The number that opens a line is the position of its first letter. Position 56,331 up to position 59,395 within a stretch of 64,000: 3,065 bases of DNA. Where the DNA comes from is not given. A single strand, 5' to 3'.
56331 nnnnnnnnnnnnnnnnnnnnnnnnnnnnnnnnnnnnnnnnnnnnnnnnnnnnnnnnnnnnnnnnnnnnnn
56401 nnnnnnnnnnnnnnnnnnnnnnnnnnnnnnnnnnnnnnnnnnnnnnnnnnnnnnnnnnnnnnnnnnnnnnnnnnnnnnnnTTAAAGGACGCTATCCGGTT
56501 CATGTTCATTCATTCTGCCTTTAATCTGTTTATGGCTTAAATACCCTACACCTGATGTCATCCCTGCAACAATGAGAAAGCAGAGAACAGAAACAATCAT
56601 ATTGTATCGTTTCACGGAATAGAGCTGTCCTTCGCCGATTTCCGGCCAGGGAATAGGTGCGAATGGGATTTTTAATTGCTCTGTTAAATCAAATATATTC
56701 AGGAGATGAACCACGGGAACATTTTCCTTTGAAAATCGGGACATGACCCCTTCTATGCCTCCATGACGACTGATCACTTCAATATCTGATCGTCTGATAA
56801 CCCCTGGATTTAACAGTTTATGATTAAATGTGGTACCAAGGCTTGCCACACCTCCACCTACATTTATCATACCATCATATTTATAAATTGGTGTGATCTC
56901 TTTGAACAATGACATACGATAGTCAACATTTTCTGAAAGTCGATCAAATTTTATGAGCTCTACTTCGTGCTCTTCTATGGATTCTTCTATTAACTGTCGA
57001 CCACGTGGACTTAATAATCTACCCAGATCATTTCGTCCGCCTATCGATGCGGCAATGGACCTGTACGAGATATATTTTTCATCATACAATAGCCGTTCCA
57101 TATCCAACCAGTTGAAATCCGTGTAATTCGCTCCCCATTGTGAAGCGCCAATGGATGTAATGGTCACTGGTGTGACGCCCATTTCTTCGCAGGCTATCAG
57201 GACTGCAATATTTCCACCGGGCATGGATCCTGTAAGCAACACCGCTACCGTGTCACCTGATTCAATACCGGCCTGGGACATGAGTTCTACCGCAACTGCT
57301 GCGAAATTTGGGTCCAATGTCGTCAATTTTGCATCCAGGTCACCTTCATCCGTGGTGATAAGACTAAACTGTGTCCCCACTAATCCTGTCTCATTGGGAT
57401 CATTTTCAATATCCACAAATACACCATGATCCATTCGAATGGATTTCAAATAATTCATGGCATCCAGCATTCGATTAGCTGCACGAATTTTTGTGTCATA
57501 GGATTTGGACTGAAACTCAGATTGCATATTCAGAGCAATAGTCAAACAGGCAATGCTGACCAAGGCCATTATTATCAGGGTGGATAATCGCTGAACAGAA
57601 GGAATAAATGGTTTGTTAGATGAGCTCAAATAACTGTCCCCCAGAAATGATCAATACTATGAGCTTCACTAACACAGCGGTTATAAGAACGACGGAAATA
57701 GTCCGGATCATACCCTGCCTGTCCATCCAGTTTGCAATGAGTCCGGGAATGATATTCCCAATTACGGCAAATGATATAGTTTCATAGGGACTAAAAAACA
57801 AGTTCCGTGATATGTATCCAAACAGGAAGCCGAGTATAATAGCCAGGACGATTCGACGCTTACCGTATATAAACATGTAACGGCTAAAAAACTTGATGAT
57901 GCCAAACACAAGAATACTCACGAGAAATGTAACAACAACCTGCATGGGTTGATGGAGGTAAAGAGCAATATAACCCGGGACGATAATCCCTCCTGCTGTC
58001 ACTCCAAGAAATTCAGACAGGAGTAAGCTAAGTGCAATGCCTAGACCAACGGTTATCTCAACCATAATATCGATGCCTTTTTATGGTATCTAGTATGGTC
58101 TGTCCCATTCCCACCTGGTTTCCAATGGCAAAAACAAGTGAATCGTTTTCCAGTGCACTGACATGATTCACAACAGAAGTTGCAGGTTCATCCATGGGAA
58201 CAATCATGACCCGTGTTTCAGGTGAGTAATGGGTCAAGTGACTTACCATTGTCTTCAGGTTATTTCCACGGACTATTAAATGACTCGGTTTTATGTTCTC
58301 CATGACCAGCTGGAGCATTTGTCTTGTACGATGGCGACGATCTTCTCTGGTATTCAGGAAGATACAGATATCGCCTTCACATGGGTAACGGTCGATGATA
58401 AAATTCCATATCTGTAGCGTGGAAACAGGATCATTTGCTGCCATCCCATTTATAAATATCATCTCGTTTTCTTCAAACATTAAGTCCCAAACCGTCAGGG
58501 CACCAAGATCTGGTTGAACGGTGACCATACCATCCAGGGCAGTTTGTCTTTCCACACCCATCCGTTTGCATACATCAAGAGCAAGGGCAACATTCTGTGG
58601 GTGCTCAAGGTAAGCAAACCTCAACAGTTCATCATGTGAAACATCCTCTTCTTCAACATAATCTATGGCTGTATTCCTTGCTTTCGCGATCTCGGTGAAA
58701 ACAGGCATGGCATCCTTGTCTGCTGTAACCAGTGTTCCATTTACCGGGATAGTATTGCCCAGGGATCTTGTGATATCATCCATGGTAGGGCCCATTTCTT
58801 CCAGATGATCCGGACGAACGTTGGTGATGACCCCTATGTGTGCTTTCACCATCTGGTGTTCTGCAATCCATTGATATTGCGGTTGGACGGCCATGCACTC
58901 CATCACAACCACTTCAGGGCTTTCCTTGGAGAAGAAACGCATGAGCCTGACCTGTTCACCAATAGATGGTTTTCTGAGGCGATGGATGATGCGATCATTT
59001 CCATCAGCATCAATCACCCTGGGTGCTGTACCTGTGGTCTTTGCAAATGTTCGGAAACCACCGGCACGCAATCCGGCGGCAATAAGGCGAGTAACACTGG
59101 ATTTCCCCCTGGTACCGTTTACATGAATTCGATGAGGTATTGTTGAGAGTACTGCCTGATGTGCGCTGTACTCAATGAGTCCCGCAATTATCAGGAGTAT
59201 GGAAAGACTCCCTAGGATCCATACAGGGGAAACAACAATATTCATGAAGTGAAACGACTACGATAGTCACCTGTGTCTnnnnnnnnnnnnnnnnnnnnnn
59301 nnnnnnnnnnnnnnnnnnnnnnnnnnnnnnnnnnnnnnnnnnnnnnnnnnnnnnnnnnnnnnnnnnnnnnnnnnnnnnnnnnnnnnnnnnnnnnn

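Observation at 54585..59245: PgsA-less poly-gamma-glutamate synthase module chained to a secreted protein and an outer-membrane barrel: candidate PGA export route in a diderm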

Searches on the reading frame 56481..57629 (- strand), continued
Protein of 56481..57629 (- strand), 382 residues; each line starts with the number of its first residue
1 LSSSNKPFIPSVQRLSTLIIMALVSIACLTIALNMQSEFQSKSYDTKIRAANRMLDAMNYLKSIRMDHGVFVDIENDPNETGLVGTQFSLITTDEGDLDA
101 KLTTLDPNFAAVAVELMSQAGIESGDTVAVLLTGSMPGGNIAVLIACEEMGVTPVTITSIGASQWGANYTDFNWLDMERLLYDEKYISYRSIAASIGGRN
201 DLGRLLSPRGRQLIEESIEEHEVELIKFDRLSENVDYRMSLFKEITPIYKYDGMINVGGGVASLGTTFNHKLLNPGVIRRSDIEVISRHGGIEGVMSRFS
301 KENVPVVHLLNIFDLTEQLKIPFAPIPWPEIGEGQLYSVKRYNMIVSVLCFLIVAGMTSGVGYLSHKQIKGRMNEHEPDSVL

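Call 94: search_protein_families(library=pfam, proteins=[L078:4644-7850:-, L078:13519-14181:+, L078:14191-15012:-, L078:15015-15629:-, L078:15626-16615:-, L078:17372-20254:-, L087:5641-6447:+, L088:10653-12131:+, L093:3373-6108:+], max_evalue=0.001)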
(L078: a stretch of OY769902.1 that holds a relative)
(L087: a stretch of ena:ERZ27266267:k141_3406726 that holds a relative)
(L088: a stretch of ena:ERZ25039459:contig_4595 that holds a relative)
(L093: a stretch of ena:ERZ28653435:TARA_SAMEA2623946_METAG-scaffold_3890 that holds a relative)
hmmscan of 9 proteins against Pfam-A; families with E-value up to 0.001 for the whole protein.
L078:4644-7850:- (1068 aa): 6 families
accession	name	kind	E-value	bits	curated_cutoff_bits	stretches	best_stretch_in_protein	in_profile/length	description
PF07517.20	SecA_DEAD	-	5.5e-118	393.9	24.6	1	8-546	1-289/290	SecA DEAD-like domain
PF21090.3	P-loop_SecA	-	2.3e-76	256.4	27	1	562-771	1-205/205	SecA P-loop domain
PF07516.18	SecA_SW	-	3.1e-61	207.4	26.7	1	774-982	2-199/200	SecA Wing and Scaffold domain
PF01043.26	SecA_PP_bind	-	6.8e-30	104.3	23.5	1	368-503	9-110/110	SecA preprotein cross-linking domain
PF02810.21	SEC-C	-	4e-09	36.6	20.4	1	1050-1068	1-19/19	SEC-C motif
PF00270.35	DEAD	-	2.2e-06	27.9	26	1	146-262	18-130/167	DEAD/DEAH box helicase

L078:13519-14181:+ (220 aa): 1 family
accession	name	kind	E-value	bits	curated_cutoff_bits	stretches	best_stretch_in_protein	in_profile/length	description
PF01904.24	DUF72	-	5.8e-38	131.6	25.3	1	2-217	36-217/217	Protein of unknown function DUF72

L078:14191-15012:- (273 aa): 1 family
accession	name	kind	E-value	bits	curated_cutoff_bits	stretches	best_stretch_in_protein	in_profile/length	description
PF01148.25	CTP_transf_1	-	1.4e-55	189.5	24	1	5-265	2-262/264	Cytidylyltransferase family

L078:15015-15629:- (204 aa): 1 family
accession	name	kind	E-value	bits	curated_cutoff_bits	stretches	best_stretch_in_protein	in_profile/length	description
PF03330.24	DPBB_1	-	1.3e-22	80.3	28.8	1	108-195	3-82/83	Lytic transglycolase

L078:15626-16615:- (329 aa): 4 families
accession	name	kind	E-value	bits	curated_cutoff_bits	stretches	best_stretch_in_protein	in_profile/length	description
PF01180.27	DHO_dh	-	1.7e-69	234.7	27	1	21-299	3-288/291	Dihydroorotate dehydrogenase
PF03060.21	NMO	-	1.3e-05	25.3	28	1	244-284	185-225/331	Nitronate monooxygenase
PF01207.24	Dus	-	0.0004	20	20.4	0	110-290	54-223/311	Dihydrouridine synthase (Dus)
PF00478.31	IMPDH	-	0.00078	19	25.6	0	239-292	194-247/345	IMP dehydrogenase / GMP reductase domain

L078:17372-20254:- (960 aa): 16 families
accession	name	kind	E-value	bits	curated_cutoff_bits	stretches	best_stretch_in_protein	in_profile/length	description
PF13174.12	TPR_6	-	3.5e-22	77.9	26.3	1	88-120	1-33/33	Tetratricopeptide repeat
PF07719.23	TPR_2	-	6.5e-18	63.8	27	1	88-119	2-33/34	Tetratricopeptide repeat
PF13432.12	TPR_16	-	2.3e-12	47.5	32.7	2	242-302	4-61/65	Tetratricopeptide repeat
PF13428.12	TPR_14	-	6e-11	42.3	23.5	0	274-312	3-41/44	Tetratricopeptide repeat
PF14559.12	TPR_19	-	6.7e-11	42.8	25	0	209-265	2-55/68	Tetratricopeptide repeat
PF13424.12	TPR_12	-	2.5e-09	37.6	30.1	1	240-300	8-73/77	Tetratricopeptide repeat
PF00515.34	TPR_1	-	1.3e-07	31.6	27.8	0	88-119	2-33/34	Tetratricopeptide repeat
PF12895.13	ANAPC3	-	8.1e-07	29.7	27.2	0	87-148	23-80/82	Anaphase-promoting complex, cyclosome, subunit 3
PF13525.12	YfiO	-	1.3e-06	28.7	25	1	62-140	17-95/203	Outer membrane lipoprotein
PF09976.15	TPR_21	-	1.8e-05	25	25.5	0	103-172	55-124/193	Tetratricopeptide repeat-like domain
PF13181.12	TPR_8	-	1.9e-05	24.9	25.7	0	199-225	2-28/34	Tetratricopeptide repeat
PF25062.1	ARM_TT21_N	-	2.7e-05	24.5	40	0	97-245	3-147/222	Tetratricopeptide repeat protein 21 N-terminal ARM repeat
PF13646.12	HEAT_2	-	6.4e-05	23.6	27.7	0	669-726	7-58/88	HEAT repeats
PF24575.1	TPR_Slam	-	0.00035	21.4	35.2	0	74-144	32-101/104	Surface lipoprotein assembly modifier, N-terminal TPR repeats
PF13371.12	TPR_9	-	0.00084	19.7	35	0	278-310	35-67/73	Tetratricopeptide repeat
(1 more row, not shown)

L087:5641-6447:+ (268 aa): 0 families

L088:10653-12131:+ (492 aa): 0 families

L093:3373-6108:+ (911 aa): 0 families

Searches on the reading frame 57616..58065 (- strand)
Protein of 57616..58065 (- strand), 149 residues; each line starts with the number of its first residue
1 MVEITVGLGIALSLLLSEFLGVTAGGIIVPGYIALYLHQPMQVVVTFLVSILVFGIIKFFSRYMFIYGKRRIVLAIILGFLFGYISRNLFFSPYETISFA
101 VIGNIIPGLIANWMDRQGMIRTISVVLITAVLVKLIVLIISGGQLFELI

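Call 3: search_protein_families(library=pfam, proteins=[window:57616-58065:-], max_evalue=0.01)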
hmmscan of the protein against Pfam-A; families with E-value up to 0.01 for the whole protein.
window:57616-58065:- (149 aa): 1 family
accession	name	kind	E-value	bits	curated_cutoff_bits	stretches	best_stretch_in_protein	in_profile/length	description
PF14102.11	Caps_synth_CapC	-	3.2e-33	115.1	27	1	8-123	1-119/119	Capsule biosynthesis CapC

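Call 4: search_protein_families(library=ncbifam, proteins=[window:57616-58065:-], max_evalue=0.01)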
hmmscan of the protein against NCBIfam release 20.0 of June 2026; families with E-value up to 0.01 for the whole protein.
window:57616-58065:- (149 aa): 1 family
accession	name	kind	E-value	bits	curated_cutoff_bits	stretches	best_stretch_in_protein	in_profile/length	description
TIGR04011.1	poly_gGlu_PgsC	equivalog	3.3e-36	124.5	96.45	1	6-133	1-131/132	poly-gamma-glutamate biosynthesis protein PgsC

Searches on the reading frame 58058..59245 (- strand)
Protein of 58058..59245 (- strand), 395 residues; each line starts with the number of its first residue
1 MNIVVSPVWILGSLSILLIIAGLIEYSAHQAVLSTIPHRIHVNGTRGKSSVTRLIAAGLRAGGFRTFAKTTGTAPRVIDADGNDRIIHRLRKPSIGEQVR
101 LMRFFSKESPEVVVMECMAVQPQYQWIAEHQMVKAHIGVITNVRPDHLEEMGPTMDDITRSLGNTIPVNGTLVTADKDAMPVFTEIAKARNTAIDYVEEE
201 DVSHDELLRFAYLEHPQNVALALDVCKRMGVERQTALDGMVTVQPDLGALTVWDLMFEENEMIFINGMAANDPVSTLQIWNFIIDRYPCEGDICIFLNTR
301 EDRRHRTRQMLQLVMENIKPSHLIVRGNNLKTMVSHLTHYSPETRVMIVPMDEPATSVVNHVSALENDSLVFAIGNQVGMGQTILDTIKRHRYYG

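Call 3: search_protein_families(library=pfam, proteins=[window:58058-59245:-], max_evalue=0.01)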
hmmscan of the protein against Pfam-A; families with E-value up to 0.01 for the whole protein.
window:58058-59245:- (395 aa): 1 family
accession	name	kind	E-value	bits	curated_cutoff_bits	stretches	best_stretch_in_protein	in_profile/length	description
PF08245.18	Mur_ligase_M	-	2.4e-12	47.7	24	1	42-202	1-151/200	Mur ligase middle domain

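Call 4: search_protein_families(library=ncbifam, proteins=[window:58058-59245:-], max_evalue=0.01)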
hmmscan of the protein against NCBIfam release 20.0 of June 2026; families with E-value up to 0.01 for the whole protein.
window:58058-59245:- (395 aa): 12 families
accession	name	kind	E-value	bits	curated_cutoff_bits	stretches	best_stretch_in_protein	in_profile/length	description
TIGR04012.1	poly_gGlu_PgsB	equivalog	4.2e-128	427.3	222.7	1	9-388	1-380/380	poly-gamma-glutamate synthase PgsB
TIGR01499.1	folC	subfamily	7.5e-07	28.9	162.65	0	38-66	19-47/400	bifunctional protein FolC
NF053648.1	pMurE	equivalog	1e-05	24.5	600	1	16-160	71-214/464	pseudomurein biosynthesis peptide ligase pMurE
TIGR01087.1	murD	equivalog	0.0002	20.5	211.95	0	39-68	106-135/441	UDP-N-acetylmuramoyl-L-alanine--D-glutamate ligase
NF047860.1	Tet-DihydfolSynFolCMyb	equivalog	0.00022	20.3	700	0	39-67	65-93/468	bifunctional tetrahydrofolate synthase/dihydrofolate synthase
NF001124.0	PRK00139.1-2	equivalog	0.00022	20.1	476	1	39-218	111-286/500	UDP-N-acetylmuramoyl-L-alanyl-D-glutamate--2,6-diaminopimelate ligase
NF008896.0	PRK11929.1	equivalog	0.00024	19.1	1023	0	131-218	676-767/965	bifunctional UDP-N-acetylmuramoyl-L-alanyl-D-glutamate--2,6-diaminopimelate ligase MurE/UDP-N-acetylmuramoyl-tripeptide--D-alanyl-D-alanine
TIGR01085.1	murE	subfamily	0.00034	19.6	257.3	1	40-149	88-192/472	UDP-N-acetylmuramyl-tripeptide synthetase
NF001126.0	PRK00139.1-4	equivalog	0.0004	19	373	1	40-150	107-209/486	UDP-N-acetylmuramoyl-L-alanyl-D-glutamate--2,6-diaminopimelate ligase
NF053646.1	pMurD1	equivalog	0.00054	18.7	610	0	133-161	183-211/465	pseudomurein biosynthesis peptide ligase pMurD1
TIGR01082.1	murC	equivalog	0.00068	18.8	335.1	0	133-201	166-237/449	UDP-N-acetylmuramate--L-alanine ligase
TIGR01143.1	murF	subfamily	0.0033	16.4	288.6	0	108-197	124-214/418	UDP-N-acetylmuramoyl-tripeptide--D-alanyl-D-alanine ligase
